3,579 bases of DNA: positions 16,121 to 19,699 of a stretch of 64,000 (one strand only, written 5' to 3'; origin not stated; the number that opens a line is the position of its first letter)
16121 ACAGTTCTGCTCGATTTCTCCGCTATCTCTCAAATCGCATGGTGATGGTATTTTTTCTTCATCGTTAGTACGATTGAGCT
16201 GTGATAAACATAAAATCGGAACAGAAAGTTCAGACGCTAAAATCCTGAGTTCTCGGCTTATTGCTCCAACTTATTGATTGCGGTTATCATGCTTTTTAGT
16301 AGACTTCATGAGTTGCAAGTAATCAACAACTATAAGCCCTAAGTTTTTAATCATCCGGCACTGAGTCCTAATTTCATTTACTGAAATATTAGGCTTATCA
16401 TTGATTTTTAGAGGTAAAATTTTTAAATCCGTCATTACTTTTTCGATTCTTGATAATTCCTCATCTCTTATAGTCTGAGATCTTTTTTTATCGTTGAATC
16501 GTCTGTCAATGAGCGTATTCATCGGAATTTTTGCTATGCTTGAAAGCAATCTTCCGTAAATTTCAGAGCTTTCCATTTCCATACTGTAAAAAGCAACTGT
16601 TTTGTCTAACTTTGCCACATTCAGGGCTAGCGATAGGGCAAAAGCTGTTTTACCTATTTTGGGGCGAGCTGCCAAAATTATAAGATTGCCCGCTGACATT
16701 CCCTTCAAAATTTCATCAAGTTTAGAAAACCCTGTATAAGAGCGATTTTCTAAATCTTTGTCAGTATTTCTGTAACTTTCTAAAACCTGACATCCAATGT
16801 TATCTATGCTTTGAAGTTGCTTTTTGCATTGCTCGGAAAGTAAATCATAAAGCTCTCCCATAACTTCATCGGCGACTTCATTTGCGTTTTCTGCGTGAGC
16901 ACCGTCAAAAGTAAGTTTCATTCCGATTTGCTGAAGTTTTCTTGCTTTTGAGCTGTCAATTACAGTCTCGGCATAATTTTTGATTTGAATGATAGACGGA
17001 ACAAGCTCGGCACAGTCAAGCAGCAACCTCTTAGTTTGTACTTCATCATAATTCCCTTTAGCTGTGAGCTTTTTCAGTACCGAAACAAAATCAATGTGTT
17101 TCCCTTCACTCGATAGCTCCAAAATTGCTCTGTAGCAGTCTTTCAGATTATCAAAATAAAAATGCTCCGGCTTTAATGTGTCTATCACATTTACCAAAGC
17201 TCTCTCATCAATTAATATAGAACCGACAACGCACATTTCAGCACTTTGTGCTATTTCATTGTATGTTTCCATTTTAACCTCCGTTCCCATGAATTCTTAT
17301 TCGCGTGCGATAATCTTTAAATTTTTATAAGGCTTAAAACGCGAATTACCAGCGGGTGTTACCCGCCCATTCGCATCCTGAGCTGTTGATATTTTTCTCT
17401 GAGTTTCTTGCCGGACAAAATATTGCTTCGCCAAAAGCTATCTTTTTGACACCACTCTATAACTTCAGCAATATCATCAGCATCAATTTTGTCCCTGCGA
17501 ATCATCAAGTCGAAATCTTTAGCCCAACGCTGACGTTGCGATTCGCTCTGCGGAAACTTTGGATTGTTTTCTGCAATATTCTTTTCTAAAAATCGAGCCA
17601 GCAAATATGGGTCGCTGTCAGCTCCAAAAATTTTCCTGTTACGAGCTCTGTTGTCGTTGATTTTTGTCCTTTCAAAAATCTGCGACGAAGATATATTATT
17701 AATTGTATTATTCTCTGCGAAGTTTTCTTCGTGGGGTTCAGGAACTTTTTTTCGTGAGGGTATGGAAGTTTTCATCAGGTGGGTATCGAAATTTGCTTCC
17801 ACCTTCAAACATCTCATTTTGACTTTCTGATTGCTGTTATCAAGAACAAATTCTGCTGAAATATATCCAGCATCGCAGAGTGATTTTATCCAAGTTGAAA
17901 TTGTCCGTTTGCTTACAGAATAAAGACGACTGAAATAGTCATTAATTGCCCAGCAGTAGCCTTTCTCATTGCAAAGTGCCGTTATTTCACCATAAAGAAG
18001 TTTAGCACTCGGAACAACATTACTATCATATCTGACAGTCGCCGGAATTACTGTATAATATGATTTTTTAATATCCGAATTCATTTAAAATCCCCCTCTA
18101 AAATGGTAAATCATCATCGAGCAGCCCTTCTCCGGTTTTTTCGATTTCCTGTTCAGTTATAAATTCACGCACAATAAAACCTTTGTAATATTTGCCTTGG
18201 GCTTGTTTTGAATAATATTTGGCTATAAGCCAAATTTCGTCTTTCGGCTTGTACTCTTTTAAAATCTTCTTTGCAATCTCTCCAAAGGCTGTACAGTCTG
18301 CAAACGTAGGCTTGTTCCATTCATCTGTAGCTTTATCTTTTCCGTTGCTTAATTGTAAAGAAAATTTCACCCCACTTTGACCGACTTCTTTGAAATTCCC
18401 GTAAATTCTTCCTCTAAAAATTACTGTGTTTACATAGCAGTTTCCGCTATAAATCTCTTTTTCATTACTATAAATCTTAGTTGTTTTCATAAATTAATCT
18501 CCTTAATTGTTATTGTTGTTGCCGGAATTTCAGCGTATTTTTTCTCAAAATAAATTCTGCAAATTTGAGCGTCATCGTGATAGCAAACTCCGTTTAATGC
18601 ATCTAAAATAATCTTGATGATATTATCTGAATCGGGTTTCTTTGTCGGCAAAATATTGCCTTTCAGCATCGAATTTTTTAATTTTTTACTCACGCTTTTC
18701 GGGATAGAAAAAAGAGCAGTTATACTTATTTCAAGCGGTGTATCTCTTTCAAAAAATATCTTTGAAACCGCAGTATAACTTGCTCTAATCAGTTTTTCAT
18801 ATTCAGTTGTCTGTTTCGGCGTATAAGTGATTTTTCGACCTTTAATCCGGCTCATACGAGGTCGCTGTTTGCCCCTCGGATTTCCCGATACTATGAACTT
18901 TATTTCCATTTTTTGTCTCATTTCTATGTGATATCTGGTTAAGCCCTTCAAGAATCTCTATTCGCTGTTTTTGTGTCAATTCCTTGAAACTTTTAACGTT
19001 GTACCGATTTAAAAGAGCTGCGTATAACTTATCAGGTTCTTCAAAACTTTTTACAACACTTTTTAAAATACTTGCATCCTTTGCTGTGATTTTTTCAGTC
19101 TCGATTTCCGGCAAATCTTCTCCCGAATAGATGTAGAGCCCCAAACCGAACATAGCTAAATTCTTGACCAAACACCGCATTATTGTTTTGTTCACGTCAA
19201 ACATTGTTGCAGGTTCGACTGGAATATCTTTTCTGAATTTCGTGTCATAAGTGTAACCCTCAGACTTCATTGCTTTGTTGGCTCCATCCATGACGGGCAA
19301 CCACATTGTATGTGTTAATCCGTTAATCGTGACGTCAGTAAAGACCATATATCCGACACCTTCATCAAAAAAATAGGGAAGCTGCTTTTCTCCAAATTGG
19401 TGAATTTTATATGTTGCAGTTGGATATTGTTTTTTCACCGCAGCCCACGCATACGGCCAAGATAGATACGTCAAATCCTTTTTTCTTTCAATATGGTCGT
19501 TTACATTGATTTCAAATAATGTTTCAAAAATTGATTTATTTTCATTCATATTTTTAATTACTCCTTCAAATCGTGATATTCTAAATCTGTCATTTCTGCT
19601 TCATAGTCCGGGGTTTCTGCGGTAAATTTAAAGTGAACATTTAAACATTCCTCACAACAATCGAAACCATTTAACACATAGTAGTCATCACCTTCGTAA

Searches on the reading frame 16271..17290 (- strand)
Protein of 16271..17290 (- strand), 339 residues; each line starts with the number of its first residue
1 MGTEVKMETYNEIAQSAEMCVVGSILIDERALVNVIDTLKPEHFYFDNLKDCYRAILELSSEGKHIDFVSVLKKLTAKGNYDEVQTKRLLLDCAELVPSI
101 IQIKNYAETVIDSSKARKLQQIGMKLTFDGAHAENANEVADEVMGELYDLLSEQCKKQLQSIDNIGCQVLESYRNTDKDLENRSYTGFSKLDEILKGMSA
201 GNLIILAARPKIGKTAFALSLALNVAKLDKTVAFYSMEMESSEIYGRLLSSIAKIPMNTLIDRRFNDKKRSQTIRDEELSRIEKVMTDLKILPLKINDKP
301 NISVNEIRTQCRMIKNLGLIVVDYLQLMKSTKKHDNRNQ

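Call 37: search_protein_families(library=pfam, proteins=[window:16271-17290:-], max_evalue=0.0001)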
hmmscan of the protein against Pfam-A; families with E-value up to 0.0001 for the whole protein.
window:16271-17290:- (339 aa): 3 families
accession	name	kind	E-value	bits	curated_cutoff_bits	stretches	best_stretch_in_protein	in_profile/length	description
PF03796.21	DnaB_C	-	3.8e-39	135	27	1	186-339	4-152/255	DnaB-like helicase C terminal domain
PF00772.26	DnaB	-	5.9e-23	81.3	23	1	15-111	6-102/103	DnaB-like helicase N terminal domain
PF13481.12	AAA_25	-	1e-09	38.7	27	1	186-337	17-164/195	AAA domain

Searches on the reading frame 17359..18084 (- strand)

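Call 38: search_protein_families(library=pfam, proteins=[window:17359-18084:-], max_evalue=0.0001)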
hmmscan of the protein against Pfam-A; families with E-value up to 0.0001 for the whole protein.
window:17359-18084:- (241 aa): 1 family
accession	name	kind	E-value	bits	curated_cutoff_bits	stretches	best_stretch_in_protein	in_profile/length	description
PF13730.12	HTH_36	-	1.7e-12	47.3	25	1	25-75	5-55/55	Helix-turn-helix domain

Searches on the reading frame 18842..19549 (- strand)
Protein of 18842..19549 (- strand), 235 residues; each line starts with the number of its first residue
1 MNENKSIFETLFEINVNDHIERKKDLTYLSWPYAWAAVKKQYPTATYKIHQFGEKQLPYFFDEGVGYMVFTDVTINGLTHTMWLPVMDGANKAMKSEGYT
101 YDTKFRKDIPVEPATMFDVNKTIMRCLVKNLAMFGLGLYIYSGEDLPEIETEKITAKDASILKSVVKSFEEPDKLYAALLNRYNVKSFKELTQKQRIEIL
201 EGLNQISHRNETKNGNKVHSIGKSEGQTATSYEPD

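Call 38: search_protein_families(library=pfam, proteins=[window:18842-19549:-], max_evalue=0.0001)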
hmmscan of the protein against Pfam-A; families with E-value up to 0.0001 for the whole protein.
window:18842-19549:- (235 aa): 1 family
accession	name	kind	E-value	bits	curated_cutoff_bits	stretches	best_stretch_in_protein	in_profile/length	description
PF06378.16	SSAP_Sak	-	1.4e-52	177.7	22.3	1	7-167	2-148/152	Sak Single Strand Annealing Protein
